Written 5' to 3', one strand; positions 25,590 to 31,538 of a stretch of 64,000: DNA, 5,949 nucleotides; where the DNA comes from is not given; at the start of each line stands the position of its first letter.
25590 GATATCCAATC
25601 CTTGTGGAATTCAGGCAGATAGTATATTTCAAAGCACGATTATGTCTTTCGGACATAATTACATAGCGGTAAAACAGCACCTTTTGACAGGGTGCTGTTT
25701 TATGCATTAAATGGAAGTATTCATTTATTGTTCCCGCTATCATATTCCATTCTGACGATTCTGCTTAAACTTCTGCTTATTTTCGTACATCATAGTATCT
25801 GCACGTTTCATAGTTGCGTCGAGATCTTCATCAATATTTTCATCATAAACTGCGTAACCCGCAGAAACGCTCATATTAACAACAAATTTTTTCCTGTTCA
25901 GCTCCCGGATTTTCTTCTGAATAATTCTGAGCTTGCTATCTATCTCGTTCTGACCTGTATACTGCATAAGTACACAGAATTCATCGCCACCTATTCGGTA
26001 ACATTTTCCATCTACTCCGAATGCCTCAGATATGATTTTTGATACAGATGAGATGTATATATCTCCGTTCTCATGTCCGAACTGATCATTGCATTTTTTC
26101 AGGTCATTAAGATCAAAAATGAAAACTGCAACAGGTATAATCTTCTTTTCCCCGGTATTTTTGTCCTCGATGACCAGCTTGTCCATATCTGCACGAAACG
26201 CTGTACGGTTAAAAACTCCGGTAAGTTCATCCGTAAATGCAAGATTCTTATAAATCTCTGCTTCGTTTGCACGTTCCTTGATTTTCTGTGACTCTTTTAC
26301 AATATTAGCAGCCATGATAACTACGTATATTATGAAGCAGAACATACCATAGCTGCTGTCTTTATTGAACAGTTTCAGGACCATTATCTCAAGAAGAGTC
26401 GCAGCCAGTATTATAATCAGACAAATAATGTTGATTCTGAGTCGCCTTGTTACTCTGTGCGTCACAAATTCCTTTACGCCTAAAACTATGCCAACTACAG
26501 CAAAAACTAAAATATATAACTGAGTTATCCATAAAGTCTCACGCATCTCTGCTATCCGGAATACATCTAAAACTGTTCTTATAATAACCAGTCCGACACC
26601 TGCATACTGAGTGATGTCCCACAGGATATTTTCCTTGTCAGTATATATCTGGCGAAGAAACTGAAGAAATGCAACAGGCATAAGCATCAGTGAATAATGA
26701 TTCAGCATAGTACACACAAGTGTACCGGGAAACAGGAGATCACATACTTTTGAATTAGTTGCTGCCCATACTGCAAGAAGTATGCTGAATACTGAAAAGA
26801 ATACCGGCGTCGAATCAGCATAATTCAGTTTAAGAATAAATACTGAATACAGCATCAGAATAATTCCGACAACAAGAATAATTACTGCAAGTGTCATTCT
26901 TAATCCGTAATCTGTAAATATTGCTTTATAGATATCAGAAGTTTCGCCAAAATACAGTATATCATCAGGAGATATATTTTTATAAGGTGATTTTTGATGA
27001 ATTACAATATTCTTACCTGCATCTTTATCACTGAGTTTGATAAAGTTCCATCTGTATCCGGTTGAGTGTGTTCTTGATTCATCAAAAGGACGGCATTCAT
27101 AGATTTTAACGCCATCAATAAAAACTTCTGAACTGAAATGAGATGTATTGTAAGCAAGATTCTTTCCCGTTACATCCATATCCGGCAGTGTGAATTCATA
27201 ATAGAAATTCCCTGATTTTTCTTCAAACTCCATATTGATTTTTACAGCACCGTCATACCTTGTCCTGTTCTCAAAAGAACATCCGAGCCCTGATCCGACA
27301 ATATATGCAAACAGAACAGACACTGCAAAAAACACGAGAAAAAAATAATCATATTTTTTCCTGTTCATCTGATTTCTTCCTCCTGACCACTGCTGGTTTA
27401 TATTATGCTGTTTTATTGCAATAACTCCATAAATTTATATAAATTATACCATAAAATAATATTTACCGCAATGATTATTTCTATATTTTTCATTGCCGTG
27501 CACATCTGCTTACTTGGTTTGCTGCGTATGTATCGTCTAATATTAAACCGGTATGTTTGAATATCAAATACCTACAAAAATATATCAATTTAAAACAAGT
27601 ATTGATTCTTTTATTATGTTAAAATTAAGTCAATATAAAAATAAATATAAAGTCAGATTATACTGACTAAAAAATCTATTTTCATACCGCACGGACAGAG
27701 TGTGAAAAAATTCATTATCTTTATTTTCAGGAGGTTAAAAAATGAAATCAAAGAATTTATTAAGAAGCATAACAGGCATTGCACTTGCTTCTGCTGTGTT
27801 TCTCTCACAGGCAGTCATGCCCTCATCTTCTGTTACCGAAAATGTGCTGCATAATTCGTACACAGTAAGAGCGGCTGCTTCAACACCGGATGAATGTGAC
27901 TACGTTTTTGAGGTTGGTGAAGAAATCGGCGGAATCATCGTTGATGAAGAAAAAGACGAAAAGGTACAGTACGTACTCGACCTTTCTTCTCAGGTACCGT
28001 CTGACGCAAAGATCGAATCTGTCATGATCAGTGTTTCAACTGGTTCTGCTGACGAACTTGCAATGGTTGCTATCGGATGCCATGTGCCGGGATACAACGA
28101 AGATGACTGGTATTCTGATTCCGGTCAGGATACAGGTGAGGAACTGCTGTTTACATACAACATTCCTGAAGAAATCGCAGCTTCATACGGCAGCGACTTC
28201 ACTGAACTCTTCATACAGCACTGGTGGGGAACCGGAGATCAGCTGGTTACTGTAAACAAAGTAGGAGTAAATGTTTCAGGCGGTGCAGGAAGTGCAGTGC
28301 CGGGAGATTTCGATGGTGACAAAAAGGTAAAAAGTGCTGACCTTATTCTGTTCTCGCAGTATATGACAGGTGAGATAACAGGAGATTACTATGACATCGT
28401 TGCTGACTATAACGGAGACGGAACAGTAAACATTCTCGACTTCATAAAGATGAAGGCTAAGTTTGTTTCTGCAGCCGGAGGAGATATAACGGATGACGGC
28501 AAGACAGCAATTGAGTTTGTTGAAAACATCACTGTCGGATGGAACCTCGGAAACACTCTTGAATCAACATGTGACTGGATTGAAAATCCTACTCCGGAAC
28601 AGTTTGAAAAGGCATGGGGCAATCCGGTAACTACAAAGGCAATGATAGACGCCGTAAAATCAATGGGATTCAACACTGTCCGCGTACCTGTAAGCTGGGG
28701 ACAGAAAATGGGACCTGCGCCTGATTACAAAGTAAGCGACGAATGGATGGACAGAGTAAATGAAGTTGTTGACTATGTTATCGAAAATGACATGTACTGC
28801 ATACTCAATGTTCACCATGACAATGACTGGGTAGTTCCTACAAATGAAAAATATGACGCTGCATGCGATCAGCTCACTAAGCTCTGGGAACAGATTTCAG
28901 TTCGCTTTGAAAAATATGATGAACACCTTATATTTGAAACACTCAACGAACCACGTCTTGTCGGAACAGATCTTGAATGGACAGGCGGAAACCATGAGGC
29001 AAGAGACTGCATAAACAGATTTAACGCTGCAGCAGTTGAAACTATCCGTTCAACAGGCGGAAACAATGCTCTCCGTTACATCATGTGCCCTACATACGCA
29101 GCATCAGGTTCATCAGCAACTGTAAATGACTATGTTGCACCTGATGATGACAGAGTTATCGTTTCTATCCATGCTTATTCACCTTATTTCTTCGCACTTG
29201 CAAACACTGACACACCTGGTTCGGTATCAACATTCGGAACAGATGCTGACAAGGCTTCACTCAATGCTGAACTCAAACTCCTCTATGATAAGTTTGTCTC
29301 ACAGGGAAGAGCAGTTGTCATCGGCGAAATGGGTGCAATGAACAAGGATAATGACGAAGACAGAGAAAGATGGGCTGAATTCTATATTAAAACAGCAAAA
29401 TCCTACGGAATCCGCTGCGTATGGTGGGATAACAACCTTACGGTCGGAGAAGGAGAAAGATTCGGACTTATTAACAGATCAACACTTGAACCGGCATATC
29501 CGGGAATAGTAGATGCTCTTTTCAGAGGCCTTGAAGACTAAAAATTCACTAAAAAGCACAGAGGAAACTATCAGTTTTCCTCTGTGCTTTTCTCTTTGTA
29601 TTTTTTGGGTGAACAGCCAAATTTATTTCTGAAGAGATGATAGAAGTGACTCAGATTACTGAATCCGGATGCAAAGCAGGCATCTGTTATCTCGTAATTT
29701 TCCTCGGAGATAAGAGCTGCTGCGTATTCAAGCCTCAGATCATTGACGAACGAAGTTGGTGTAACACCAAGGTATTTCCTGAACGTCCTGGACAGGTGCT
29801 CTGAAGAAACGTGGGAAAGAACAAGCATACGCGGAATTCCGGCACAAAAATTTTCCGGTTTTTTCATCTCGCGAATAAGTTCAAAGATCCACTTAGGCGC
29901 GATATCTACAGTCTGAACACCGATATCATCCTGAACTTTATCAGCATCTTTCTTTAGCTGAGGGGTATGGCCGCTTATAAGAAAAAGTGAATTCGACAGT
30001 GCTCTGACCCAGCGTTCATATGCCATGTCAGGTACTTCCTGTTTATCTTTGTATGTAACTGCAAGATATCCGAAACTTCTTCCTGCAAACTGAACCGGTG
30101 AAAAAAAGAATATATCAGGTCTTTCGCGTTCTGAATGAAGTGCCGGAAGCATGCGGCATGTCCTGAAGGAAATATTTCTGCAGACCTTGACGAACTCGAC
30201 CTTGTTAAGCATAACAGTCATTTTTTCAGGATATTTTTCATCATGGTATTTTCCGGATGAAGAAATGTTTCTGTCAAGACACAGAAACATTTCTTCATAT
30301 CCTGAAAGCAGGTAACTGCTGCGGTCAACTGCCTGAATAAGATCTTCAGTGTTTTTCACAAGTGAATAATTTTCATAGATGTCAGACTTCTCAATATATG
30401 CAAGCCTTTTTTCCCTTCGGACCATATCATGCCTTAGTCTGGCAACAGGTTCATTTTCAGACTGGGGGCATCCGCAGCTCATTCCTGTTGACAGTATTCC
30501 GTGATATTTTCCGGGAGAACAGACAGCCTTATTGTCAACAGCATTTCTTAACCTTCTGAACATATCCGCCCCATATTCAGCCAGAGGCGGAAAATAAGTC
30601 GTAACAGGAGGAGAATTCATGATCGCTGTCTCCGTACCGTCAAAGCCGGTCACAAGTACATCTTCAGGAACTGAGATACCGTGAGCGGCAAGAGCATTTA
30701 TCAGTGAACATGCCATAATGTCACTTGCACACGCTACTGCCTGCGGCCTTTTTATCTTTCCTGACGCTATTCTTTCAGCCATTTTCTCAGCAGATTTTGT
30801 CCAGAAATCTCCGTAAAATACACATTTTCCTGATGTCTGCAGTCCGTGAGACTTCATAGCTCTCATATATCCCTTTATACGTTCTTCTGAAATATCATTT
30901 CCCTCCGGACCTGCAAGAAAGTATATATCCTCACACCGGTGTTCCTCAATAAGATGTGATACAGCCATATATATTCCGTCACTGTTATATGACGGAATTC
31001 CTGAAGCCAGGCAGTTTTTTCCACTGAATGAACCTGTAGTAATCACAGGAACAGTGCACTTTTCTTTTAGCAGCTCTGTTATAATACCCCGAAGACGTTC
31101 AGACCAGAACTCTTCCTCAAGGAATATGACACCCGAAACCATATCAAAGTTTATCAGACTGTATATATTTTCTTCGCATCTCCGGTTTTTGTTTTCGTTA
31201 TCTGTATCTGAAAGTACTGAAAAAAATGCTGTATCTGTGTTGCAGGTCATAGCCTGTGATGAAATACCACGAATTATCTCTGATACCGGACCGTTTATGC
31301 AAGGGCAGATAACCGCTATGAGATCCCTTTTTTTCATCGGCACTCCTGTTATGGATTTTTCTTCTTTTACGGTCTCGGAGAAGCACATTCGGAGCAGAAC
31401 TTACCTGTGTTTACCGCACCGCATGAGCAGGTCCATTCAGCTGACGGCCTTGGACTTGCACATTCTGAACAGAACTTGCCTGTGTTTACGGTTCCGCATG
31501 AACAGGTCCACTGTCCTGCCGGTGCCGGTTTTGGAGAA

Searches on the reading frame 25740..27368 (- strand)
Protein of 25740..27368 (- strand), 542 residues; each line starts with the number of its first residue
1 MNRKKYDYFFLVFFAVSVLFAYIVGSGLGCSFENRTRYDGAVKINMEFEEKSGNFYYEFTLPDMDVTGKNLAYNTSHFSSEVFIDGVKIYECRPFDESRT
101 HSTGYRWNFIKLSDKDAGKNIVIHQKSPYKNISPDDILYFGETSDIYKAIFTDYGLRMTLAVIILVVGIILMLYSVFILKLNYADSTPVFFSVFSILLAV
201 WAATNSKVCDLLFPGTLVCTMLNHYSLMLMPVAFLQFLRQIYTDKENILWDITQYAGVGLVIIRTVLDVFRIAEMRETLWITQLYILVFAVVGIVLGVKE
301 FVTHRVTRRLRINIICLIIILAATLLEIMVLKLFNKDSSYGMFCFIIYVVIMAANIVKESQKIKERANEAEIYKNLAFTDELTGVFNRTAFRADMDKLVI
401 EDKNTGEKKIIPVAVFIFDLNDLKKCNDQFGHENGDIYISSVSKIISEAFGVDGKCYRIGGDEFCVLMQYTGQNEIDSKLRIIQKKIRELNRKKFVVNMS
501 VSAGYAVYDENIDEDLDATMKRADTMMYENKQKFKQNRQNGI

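Call 9: search_protein_families(library=pfam, proteins=[window:25740-27368:-], max_evalue=0.0001)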
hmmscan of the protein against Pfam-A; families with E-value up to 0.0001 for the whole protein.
window:25740-27368:- (542 aa): 1 family
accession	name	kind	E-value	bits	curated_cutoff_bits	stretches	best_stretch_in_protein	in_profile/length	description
PF00990.26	GGDEF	-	2.3e-29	102.7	23.8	1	377-534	1-158/161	Diguanylate cyclase, GGDEF domain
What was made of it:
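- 25740..27368 (-): Membrane-bound GGDEF protein, a candidate c-di-GMP source. Nothing links it specifically to the riboswitch. Call 9 (GGDEF, 102.7 bits).
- Checked: GGDEF gene: 25740-27368 (-) has a GGDEF domain (102.7 bits, call 9) with an intact RIGGDEF motif.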

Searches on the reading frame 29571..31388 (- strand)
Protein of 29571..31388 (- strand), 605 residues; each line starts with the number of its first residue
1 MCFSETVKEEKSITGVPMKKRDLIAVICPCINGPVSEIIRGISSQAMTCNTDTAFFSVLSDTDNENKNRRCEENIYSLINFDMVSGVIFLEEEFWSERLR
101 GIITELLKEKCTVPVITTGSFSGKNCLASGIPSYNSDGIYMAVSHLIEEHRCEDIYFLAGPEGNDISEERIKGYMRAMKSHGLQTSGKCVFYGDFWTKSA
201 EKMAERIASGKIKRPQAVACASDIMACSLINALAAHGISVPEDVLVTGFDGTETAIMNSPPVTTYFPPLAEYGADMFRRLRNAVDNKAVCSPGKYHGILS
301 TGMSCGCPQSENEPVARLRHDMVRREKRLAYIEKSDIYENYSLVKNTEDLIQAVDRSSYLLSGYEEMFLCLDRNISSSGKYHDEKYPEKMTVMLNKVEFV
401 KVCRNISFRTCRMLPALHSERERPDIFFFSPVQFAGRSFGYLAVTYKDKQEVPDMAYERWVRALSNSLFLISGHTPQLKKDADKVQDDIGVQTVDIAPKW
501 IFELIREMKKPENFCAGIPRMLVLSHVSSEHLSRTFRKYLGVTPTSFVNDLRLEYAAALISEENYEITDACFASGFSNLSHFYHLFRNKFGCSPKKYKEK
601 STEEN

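Call 9: search_protein_families(library=pfam, proteins=[window:29571-31388:-], max_evalue=0.0001)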
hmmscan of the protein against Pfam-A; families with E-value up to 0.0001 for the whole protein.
window:29571-31388:- (605 aa): 5 families
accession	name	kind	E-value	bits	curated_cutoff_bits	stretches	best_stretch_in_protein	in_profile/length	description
PF13377.12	Peripla_BP_3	-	2.3e-23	83.5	26.5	1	143-286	1-147/167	Periplasmic binding protein-like domain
PF12833.13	HTH_18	-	1.9e-21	76.5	33.6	1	526-599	6-79/80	Helix-turn-helix domain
PF00165.29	HTH_AraC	-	1.6e-14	54.1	26.6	2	564-597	8-40/42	Bacterial regulatory helix-turn-helix proteins, AraC family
PF00532.27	Peripla_BP_1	-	2.4e-06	27.7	22.2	1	113-284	82-261/281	Periplasmic binding proteins and sugar binding domain of LacI family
PF13407.12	Peripla_BP_4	-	7.2e-05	22.9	35.1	0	153-255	122-222/258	Periplasmic binding protein domain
